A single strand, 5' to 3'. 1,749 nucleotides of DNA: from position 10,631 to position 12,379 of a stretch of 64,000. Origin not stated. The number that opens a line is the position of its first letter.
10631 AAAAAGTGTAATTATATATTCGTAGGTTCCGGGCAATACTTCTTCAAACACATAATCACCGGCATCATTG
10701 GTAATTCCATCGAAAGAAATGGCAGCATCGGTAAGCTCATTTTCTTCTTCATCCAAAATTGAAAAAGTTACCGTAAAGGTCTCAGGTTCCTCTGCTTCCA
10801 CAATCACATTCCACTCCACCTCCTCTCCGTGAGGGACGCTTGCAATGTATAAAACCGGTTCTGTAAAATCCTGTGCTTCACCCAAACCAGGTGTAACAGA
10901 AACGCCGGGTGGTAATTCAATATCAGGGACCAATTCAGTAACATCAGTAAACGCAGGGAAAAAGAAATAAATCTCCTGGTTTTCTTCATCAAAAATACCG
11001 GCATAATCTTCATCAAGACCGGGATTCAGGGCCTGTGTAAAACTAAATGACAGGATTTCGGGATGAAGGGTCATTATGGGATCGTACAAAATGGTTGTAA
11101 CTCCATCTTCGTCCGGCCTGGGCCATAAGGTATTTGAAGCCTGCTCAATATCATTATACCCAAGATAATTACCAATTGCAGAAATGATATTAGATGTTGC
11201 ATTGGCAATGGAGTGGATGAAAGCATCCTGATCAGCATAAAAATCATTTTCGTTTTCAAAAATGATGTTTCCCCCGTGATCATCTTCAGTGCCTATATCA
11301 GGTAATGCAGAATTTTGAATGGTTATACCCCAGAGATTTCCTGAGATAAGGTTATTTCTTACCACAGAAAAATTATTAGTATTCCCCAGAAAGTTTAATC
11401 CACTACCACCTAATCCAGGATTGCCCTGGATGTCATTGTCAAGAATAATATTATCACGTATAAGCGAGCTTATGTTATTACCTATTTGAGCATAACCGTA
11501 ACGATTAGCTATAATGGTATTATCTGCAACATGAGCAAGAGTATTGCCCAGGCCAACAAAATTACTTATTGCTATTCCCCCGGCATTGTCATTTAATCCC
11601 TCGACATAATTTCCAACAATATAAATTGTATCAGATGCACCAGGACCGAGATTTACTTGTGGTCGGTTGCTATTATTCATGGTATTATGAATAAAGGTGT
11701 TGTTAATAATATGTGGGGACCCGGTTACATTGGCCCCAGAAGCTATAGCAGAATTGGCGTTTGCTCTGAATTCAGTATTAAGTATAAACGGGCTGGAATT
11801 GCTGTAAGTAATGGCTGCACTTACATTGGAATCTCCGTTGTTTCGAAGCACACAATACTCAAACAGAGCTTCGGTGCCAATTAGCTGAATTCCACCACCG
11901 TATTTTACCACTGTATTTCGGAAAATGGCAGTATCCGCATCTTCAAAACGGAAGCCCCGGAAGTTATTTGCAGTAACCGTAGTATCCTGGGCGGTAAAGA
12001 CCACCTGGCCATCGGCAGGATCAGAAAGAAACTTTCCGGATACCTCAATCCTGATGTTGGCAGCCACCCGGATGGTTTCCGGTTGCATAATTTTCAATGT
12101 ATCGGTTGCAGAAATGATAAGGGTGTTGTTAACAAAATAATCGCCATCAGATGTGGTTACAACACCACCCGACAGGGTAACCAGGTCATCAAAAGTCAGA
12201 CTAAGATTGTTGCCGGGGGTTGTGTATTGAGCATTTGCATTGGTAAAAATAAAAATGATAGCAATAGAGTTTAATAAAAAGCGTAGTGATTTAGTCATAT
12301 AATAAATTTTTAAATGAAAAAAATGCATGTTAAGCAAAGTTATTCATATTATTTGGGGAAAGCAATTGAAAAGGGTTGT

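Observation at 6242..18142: Two giant secreted CotH-kinase-family paralogues (LTD plus CotH plus T9SS tail) bracket a beta-helix protein and a GH13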

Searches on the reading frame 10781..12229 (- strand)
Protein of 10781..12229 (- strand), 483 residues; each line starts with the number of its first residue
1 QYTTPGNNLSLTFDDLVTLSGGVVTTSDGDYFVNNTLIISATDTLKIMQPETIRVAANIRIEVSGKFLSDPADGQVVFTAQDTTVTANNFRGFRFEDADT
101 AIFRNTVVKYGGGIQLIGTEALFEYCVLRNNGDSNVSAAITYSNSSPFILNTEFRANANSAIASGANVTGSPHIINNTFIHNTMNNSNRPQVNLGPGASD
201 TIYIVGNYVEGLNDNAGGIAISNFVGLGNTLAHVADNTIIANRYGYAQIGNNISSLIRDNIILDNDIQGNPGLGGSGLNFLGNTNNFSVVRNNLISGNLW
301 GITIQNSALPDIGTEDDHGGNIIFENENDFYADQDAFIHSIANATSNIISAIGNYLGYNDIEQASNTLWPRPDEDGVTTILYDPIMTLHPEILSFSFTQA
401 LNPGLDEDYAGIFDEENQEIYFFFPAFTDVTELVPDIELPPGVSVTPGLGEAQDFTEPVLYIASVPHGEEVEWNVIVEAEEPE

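Call 87: search_protein_families(library=pfam, proteins=[window:10781-12229:-], max_evalue=1)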
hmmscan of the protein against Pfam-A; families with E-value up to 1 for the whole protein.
seq(483 aa): 0 families

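Call 88: search_solved_structures(query=window:11060-12229:-, max_evalue=10)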
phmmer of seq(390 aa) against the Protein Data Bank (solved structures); distinct sequences matched with E-value up to 10: 0.
